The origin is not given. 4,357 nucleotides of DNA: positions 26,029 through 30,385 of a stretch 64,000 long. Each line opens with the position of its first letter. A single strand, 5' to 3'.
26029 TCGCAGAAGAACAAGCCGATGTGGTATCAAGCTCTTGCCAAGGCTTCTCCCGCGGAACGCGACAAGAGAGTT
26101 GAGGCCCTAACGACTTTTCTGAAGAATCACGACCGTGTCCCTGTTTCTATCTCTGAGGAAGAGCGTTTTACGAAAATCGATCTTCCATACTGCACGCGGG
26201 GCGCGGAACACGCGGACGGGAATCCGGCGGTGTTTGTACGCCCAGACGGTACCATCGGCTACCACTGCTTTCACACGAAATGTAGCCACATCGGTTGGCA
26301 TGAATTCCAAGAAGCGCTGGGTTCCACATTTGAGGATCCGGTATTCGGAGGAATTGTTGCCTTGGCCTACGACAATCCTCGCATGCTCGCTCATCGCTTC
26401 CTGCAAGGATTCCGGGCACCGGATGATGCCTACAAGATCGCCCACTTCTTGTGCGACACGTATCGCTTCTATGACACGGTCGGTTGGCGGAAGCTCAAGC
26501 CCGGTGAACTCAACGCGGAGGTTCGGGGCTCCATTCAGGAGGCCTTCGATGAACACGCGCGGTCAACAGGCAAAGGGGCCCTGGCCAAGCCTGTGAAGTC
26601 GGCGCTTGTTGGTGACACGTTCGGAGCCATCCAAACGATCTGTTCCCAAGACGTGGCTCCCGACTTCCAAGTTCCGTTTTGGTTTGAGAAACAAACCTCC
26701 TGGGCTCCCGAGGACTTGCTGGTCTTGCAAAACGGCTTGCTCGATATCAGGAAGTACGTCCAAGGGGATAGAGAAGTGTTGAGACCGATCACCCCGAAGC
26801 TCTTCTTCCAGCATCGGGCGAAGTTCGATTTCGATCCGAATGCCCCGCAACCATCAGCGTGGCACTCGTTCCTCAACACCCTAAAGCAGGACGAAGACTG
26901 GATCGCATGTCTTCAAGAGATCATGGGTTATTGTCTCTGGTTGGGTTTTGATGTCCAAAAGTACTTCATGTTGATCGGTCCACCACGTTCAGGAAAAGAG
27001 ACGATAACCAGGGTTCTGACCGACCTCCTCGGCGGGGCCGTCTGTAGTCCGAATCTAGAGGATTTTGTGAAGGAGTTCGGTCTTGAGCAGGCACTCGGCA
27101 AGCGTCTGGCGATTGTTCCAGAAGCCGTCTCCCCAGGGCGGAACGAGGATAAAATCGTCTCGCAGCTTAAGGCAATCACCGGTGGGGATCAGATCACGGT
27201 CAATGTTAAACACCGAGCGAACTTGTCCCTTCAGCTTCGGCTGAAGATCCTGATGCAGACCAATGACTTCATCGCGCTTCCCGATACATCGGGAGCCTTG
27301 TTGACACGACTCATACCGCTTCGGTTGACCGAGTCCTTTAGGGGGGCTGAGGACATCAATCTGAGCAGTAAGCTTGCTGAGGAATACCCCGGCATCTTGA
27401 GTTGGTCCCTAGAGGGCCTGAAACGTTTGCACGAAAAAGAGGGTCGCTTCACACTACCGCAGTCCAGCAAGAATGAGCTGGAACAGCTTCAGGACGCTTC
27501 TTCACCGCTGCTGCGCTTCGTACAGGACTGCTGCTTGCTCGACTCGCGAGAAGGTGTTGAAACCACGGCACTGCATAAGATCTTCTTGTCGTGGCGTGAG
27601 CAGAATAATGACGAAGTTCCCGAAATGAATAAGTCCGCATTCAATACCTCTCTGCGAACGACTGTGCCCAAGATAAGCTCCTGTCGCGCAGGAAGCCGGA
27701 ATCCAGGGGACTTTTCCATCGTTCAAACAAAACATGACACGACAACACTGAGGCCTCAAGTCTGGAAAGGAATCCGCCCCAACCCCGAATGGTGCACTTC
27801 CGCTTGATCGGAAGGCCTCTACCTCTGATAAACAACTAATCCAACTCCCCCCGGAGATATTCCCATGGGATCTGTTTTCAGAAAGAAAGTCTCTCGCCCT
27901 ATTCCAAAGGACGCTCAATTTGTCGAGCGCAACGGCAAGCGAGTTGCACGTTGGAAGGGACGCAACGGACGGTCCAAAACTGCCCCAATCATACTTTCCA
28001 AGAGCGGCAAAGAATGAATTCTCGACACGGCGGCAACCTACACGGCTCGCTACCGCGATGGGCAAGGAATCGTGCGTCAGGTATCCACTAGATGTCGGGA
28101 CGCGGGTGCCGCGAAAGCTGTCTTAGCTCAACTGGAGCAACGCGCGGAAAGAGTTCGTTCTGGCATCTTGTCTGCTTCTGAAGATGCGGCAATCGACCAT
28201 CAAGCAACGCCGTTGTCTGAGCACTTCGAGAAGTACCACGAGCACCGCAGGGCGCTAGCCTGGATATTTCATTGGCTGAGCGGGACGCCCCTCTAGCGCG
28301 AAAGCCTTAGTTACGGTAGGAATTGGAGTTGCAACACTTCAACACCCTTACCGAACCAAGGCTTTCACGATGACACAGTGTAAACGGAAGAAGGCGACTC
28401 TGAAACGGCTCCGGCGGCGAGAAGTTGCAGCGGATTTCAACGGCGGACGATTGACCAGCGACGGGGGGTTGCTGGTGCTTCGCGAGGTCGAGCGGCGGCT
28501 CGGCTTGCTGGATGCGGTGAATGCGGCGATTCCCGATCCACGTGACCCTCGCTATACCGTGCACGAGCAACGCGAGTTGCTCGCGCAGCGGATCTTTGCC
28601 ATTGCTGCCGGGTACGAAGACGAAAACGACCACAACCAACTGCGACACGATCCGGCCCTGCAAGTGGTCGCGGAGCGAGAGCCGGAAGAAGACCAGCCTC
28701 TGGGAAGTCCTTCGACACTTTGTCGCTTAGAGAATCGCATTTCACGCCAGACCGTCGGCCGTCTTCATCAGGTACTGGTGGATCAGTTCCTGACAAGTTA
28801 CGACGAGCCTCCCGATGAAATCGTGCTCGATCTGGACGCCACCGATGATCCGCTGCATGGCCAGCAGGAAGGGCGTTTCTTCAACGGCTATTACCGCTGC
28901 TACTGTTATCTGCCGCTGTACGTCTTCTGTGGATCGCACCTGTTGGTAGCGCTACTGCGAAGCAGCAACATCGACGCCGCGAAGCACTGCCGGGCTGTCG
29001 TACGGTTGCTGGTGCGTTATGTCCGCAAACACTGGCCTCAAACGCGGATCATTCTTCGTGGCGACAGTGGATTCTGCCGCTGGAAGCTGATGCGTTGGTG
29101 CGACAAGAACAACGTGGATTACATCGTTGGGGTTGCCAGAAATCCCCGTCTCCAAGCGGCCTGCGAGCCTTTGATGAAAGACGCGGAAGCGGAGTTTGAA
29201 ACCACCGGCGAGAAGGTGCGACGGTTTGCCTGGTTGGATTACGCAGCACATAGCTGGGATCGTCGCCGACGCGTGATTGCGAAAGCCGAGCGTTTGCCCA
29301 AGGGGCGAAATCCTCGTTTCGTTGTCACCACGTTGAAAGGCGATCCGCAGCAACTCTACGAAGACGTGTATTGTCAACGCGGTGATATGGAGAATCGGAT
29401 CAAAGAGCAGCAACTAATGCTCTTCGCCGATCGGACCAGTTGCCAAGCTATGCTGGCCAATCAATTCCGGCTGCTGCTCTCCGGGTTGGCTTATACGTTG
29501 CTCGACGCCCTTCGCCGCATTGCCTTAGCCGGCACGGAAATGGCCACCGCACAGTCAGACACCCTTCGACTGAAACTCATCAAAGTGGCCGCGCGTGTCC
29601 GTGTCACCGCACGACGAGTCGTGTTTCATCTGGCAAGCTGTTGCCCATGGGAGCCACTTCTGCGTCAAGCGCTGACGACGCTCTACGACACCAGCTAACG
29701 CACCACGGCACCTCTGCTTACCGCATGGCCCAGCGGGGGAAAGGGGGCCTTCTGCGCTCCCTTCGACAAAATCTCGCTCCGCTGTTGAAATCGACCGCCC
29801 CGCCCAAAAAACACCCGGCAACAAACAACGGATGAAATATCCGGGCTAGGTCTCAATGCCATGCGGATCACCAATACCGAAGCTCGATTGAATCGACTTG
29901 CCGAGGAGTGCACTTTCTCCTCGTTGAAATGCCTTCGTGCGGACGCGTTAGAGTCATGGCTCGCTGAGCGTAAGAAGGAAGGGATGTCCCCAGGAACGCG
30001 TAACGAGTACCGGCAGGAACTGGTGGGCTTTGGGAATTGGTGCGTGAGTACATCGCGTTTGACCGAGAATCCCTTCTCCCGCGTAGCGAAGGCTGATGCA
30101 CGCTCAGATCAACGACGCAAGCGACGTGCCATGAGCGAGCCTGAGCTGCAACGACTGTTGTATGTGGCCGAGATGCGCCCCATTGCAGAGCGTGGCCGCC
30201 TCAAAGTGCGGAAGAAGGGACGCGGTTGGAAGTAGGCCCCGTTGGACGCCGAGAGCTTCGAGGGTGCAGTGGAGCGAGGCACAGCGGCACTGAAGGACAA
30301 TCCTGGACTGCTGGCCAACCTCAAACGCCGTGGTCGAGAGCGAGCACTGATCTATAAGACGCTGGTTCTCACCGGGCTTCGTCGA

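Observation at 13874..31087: Decayed ~17 kb integrative element anchored at tRNA-Ala(CGC)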

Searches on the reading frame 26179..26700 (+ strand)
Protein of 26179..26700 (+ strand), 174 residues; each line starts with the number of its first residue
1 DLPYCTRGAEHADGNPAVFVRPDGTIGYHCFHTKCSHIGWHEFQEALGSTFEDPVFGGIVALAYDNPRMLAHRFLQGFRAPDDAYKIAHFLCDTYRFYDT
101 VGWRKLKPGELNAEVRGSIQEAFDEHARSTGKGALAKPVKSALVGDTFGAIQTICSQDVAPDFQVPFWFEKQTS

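Call 106: search_protein_families(library=pfam, proteins=[window:26179-26700:+], max_evalue=5)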
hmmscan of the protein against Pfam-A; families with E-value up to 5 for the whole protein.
window:26179-26700:+ (174 aa): 1 family
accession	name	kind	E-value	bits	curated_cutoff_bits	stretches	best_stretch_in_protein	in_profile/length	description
PF21274.3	Rng_hyd_C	-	0.081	13.7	27.5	1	10-54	67-107/107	Aromatic-ring hydroxylase, C-terminal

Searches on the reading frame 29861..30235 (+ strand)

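Call 23: search_protein_families(library=pfam, proteins=[window:29861-30235:+], max_evalue=0.01)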
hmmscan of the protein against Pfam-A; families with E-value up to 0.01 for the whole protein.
window:29861-30235:+ (124 aa): 0 families

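Call 61: search_protein_families(library=phrogs, proteins=[window:29861-30235:+], max_evalue=0.01)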
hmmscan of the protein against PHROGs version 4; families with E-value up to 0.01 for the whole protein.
window:29861-30235:+ (124 aa): 1 family
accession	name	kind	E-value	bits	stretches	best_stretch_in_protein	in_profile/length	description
phrog_1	-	integration and excision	9.2e-09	36.1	1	7-104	191-284/611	integrase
